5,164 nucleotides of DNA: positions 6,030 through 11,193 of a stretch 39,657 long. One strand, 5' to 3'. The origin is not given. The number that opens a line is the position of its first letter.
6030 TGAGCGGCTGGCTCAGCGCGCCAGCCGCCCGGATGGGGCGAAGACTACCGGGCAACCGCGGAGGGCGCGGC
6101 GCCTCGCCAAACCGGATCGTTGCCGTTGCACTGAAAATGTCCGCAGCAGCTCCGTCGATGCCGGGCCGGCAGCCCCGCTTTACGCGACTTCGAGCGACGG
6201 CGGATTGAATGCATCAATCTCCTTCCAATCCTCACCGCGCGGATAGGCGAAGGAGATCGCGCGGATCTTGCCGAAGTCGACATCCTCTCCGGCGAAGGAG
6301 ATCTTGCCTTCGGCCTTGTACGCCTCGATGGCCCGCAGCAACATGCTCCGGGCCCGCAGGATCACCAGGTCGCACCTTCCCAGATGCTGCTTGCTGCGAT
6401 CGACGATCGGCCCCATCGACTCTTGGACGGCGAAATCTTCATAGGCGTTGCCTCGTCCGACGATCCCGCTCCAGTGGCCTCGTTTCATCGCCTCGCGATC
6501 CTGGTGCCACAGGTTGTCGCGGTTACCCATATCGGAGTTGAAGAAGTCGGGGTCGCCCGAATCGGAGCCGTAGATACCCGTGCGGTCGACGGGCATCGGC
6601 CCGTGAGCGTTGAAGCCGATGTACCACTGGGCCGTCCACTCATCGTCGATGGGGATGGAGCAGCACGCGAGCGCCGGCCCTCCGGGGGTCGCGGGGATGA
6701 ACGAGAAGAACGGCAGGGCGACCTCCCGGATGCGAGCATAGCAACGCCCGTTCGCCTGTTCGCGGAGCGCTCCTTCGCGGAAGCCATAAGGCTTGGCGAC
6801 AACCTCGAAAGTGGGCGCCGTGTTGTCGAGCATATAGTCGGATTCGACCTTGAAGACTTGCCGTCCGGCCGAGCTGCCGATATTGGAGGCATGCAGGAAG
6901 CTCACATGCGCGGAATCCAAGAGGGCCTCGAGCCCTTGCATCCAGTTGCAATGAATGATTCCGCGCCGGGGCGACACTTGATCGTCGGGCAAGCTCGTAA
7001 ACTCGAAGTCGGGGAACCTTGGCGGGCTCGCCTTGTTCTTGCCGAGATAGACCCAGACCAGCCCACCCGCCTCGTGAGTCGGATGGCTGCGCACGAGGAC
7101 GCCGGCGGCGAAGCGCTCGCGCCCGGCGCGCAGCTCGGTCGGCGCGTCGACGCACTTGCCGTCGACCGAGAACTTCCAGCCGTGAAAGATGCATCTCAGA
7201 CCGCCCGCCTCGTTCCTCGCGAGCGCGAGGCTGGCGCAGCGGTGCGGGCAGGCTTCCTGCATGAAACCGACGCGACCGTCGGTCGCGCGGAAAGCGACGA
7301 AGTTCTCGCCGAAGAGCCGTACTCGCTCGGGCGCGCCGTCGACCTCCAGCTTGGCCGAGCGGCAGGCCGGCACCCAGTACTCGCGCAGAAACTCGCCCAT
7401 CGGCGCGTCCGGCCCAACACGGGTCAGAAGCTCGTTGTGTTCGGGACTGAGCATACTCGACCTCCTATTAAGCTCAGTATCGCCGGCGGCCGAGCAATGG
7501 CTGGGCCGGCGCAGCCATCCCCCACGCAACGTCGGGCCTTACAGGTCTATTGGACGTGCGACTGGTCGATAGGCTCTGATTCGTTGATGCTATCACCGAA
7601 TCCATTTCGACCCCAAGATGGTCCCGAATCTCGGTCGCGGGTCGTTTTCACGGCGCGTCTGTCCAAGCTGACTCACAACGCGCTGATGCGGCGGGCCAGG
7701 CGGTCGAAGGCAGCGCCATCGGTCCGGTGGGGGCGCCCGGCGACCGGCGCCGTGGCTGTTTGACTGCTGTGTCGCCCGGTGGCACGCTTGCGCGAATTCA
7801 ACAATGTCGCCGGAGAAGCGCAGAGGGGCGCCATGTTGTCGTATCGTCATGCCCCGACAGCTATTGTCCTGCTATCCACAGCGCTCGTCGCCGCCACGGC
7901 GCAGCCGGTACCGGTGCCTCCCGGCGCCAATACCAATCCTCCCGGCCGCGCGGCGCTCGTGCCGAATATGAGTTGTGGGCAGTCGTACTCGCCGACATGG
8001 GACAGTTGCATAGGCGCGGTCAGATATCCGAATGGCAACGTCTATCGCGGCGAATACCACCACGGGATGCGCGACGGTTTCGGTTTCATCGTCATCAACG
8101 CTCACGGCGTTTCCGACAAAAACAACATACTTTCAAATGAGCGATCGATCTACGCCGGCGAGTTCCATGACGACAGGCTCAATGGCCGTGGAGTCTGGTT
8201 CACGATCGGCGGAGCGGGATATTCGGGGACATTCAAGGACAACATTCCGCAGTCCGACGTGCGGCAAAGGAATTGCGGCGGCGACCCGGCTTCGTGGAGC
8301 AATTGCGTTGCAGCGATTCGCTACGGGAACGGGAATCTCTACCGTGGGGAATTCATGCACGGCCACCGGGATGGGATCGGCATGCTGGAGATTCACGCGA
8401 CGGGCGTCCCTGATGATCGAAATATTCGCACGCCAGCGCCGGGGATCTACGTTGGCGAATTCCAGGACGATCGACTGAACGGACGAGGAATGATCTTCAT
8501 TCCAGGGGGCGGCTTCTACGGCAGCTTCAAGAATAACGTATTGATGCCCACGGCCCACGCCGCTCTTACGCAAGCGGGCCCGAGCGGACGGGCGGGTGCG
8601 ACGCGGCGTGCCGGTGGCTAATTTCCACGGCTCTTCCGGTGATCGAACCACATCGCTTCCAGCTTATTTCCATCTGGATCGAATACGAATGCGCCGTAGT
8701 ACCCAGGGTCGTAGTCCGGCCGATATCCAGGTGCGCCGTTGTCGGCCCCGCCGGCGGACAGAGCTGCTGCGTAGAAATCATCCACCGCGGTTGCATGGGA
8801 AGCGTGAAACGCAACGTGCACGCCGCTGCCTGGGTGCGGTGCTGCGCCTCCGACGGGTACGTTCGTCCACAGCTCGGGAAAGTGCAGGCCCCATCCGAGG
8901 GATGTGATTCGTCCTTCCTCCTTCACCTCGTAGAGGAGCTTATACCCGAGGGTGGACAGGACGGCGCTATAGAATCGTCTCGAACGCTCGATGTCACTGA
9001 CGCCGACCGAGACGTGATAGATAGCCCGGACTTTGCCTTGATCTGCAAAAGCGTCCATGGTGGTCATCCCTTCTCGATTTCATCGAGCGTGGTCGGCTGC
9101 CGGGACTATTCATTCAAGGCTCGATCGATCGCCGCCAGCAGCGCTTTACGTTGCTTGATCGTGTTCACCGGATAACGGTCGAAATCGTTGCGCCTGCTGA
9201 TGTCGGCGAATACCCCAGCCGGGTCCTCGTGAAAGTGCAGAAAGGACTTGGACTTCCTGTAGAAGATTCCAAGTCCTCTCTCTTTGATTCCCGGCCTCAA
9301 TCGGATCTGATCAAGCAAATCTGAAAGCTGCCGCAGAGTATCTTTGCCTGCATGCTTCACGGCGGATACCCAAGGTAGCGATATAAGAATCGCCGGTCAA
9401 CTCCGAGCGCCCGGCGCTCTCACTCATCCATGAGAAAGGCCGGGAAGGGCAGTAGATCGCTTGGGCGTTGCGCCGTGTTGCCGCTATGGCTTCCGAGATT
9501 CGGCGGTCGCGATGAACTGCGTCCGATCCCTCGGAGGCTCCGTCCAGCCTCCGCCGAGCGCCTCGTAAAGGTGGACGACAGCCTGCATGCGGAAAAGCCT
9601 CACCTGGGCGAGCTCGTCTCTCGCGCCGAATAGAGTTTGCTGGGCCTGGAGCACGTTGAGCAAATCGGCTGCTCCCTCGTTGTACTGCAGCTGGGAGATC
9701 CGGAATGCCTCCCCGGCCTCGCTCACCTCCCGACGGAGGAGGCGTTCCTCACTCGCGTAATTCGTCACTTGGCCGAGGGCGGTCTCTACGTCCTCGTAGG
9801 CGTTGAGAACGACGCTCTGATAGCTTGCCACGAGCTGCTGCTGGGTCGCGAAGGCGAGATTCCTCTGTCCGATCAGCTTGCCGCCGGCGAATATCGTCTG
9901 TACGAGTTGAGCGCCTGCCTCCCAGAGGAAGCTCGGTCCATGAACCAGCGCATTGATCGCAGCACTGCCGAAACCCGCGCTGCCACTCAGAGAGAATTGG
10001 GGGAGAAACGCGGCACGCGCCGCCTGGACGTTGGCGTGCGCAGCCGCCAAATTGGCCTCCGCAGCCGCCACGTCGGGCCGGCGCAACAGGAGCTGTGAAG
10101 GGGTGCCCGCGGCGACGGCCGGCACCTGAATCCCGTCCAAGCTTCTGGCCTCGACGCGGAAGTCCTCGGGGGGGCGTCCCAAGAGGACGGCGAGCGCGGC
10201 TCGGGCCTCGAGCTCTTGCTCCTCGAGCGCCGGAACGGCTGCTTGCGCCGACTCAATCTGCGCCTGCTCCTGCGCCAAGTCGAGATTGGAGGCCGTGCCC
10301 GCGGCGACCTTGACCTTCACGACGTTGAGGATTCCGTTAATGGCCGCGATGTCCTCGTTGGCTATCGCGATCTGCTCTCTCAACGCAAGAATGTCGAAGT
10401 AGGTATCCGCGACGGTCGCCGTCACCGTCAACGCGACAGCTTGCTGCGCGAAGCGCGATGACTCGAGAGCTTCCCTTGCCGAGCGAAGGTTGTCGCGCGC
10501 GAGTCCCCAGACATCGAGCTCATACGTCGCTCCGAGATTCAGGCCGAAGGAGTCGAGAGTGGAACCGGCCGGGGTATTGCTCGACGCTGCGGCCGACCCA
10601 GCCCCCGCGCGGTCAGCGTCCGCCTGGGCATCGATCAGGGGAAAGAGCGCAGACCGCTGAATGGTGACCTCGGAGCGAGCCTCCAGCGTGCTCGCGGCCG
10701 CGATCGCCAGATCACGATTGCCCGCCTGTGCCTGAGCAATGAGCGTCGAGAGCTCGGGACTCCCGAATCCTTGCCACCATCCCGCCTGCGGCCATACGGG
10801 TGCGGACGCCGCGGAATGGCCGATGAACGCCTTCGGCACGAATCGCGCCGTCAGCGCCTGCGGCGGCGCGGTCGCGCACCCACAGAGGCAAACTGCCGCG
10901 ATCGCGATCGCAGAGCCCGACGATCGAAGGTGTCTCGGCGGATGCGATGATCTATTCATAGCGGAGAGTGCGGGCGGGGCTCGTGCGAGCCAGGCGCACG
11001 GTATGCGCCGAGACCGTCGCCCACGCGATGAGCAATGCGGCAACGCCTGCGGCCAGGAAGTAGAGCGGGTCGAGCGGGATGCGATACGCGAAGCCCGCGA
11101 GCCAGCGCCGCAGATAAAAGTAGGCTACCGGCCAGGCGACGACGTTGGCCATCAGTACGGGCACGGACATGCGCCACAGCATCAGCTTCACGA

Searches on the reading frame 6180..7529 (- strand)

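Call 9: search_protein_families(library=pfam, proteins=[window:6180-7529:-])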
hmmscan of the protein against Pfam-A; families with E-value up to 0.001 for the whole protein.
window:6180-7529:- (449 aa): 3 families
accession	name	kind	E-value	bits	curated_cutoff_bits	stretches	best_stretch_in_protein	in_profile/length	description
PF19301.5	LigXa_C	-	1.3e-34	120.1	27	1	160-440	1-286/304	LigXa C-terminal domain like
PF00355.32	Rieske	-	2.3e-16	59.9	20.3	1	52-132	2-81/88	Rieske [2Fe-2S] domain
PF19112.6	VanA_C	-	0.00083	20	23.5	0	192-222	1-31/193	Vanillate O-demethylase oxygenase C-terminal domain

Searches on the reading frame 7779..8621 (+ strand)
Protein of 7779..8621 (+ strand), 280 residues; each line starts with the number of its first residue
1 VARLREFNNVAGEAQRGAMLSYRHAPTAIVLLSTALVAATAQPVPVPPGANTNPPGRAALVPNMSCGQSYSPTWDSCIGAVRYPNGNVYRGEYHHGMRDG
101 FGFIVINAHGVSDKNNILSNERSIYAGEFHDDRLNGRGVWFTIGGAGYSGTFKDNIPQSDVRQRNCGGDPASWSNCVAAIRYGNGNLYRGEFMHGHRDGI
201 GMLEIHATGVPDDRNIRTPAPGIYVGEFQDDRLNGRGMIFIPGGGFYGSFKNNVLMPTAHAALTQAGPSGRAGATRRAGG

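Call 9: search_protein_families(library=pfam, proteins=[window:7779-8621:+])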
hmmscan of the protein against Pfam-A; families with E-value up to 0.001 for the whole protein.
window:7779-8621:+ (280 aa): 1 family
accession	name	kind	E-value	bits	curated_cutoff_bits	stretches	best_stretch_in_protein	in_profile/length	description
PF02493.26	MORN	-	7.7e-08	32.2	22.5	0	125-140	1-16/23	MORN repeat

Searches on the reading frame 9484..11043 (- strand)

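Call 9: search_protein_families(library=pfam, proteins=[window:9484-11043:-])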
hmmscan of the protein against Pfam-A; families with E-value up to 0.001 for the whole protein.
window:9484-11043:- (519 aa): 1 family
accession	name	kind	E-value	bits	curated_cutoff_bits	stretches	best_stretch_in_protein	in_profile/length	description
PF02321.23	OEP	-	9.4e-49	166.2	22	2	316-497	6-187/187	Outer membrane efflux protein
